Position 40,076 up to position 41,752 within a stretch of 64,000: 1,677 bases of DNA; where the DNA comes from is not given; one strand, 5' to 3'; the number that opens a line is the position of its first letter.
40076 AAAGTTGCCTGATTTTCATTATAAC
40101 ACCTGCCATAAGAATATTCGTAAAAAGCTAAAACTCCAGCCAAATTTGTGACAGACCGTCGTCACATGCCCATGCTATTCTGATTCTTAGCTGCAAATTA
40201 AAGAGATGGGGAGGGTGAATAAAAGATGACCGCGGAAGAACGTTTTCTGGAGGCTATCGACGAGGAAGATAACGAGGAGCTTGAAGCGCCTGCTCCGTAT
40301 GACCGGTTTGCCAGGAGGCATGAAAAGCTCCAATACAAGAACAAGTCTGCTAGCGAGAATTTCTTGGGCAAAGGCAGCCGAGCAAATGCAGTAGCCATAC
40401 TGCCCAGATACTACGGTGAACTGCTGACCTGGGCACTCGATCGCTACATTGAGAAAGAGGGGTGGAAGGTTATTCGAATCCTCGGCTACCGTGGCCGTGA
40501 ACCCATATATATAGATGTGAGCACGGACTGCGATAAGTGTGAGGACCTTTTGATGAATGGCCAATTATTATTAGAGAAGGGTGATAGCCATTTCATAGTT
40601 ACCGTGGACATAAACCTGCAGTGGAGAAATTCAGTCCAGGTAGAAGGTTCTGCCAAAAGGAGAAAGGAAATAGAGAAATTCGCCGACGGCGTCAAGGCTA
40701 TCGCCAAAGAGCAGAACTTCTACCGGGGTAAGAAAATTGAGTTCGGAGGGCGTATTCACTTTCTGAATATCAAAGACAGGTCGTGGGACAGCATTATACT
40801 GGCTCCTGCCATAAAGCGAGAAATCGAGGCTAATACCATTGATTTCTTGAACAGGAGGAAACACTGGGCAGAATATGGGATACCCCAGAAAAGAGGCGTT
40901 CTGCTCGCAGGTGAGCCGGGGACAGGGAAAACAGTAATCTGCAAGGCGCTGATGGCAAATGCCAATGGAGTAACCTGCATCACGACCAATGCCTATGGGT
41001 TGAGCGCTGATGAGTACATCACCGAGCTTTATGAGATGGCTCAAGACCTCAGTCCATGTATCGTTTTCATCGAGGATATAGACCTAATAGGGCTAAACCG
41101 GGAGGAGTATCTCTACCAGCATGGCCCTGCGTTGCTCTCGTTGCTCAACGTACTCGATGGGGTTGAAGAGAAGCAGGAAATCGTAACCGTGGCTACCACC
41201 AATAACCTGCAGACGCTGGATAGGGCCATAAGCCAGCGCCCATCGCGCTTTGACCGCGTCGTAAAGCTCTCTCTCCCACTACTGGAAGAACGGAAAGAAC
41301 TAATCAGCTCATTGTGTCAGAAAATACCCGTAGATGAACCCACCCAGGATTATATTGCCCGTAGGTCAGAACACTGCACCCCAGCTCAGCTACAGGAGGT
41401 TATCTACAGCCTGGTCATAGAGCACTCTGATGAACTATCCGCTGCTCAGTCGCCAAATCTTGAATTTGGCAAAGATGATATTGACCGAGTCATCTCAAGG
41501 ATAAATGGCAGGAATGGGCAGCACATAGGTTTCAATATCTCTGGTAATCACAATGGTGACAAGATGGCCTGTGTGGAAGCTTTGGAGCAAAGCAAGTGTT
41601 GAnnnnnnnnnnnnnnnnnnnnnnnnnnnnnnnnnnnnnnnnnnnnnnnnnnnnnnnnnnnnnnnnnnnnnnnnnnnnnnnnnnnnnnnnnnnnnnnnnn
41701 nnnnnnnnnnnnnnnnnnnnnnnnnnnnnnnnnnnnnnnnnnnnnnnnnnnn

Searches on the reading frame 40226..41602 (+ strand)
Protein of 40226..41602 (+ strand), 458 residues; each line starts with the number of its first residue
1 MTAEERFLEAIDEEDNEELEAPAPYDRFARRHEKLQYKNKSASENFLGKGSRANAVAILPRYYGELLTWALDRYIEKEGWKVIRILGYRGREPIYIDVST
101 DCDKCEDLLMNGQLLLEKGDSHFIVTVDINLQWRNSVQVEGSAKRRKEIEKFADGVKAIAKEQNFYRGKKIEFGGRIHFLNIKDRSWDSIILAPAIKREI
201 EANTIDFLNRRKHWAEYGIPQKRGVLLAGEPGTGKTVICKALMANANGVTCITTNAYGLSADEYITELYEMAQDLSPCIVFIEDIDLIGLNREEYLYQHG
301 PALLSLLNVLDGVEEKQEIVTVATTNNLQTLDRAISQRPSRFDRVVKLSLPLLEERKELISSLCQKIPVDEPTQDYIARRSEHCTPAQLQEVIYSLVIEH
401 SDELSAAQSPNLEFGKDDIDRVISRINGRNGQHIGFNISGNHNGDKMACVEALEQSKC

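Call 58: search_protein_families(library=ncbifam, proteins=[window:40226-41602:+], max_evalue=0.1)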
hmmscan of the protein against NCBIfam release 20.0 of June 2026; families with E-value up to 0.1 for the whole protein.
window:40226-41602:+ (458 aa): 35 families (the best 25 are shown)
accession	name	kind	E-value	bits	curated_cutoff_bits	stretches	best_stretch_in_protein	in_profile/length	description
NF003069.1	PRK03992.1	subfamily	1.8e-29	103.1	500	1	203-393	146-345/379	proteasome-activating nucleotidase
TIGR01241.2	FtsH_fam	equivalog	4.4e-29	101.7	600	1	203-394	176-376/598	ATP-dependent zinc metalloprotease FtsH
TIGR01242.2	TIGR01242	subfamily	1.5e-26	93.3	500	1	207-393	133-328/362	proteasome-activating nucleotidase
TIGR01243.1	CDC48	subfamily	1.5e-23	83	802.65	1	184-397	449-669/733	CDC48 family AAA ATPase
NF047747.1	PrtsmActNtasePan2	equivalog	3.4e-23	82.5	700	1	198-390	161-362/397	proteasome-activating nucleotidase Pan2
NF047748.1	PrtsmActNtasePan1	equivalog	6.4e-22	78.1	750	1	208-390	168-359/405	proteasome-activating nucleotidase Pan1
NF008004.0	PRK10733.1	equivalog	1.3e-19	69.7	1008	1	201-389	164-361/644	ATP-dependent zinc metalloprotease FtsH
NF042959.1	IteA_antiphage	equivalog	3.5e-15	56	510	1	188-394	92-298/367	anti-phage ATPase IteA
TIGR03689.1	pup_AAA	equivalog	2e-12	46.6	504.75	2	270-394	283-408/512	proteasome ATPase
NF041006.2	cell_div_CdvC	equivalog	5.4e-12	45.3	650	1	189-404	104-326/370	cell division protein CdvC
NF003229.0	PRK04195.1-5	equivalog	5.4e-06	25.4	280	1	206-273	31-94/413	replication factor C large subunit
NF003231.0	PRK04195.2-1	equivalog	8.5e-05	21.5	442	1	212-256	34-76/517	replication factor C large subunit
NF000868.0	PRK00080.1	equivalog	0.0011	18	282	1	225-298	54-124/330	Holliday junction branch migration DNA helicase RuvB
TIGR03881.1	KaiC_arch_4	hypoth_equivalog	0.0018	18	247.8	1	216-243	15-42/231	KaiC domain-containing protein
TIGR03877.1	thermo_KaiC_1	hypoth_equivalog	0.0018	17.8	307.25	1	218-244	18-44/238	KaiC domain-containing protein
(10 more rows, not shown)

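Call 72: search_protein_families(library=padloc, proteins=[window:40226-41602:+], max_evalue=0.01)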
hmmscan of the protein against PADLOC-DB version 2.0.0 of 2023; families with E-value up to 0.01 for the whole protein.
window:40226-41602:+ (458 aa): 7 families
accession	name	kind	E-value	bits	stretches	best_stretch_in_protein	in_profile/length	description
PDLC02196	IetA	-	1.4e-21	75.4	1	184-397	85-298/374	-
PDLC02195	IetA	-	2.4e-14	51.5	1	190-395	106-311/395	-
PDLC00915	TRIP13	-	3.2e-13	47.8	2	185-245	26-86/302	TRIP13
PDLC04232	IetA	-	5.1e-11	40.6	1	183-392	78-288/330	-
PDLC04231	IetA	-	2.2e-06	25.7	1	217-351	112-245/262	-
PDLC00914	TRIP13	-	1.8e-05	22.4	1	277-379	144-246/302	TRIP13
PDLC04140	mad8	-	0.0004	18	1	218-248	23-53/314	mads_8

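Call 81: find_encoding_contigs(protein=window:40226-41602:+, flank=10000, max_places=1)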
Protein window:40226-41602:+ (458 aa): 4 contigs read that carry it; 1 place shown.
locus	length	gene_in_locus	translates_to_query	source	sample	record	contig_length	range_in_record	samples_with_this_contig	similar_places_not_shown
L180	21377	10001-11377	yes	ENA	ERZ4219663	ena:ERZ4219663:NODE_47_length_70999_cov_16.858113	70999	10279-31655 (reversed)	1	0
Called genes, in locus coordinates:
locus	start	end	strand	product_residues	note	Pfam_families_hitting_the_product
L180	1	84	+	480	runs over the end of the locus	PF01796:OB_ChsH2_C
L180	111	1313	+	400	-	PF00108:Thiolase_N, PF02803:Thiolase_C (weak), PF22691:Thiolase_C_1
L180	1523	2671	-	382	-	PF12705:PDDEXK_1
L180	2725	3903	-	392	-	PF03352:Adenine_glyco (faint)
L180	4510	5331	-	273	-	PF18754:Nmad3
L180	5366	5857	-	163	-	PF13482:RNase_H_2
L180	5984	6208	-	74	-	PF07927:HicA_toxin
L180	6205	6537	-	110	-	PF21748:UPF0150 (faint), PF15919:HicB_lk_antitox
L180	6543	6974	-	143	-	PF01850:PIN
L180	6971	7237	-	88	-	PF02604:PhdYeFM_antitox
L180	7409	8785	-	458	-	-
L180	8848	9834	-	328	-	PF08279:HTH_11 (weak), PF13280:WYL, PF25583:WCX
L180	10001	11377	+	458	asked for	PF00004:AAA, PF13401:AAA_22 (faint)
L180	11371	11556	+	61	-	-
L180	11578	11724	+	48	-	-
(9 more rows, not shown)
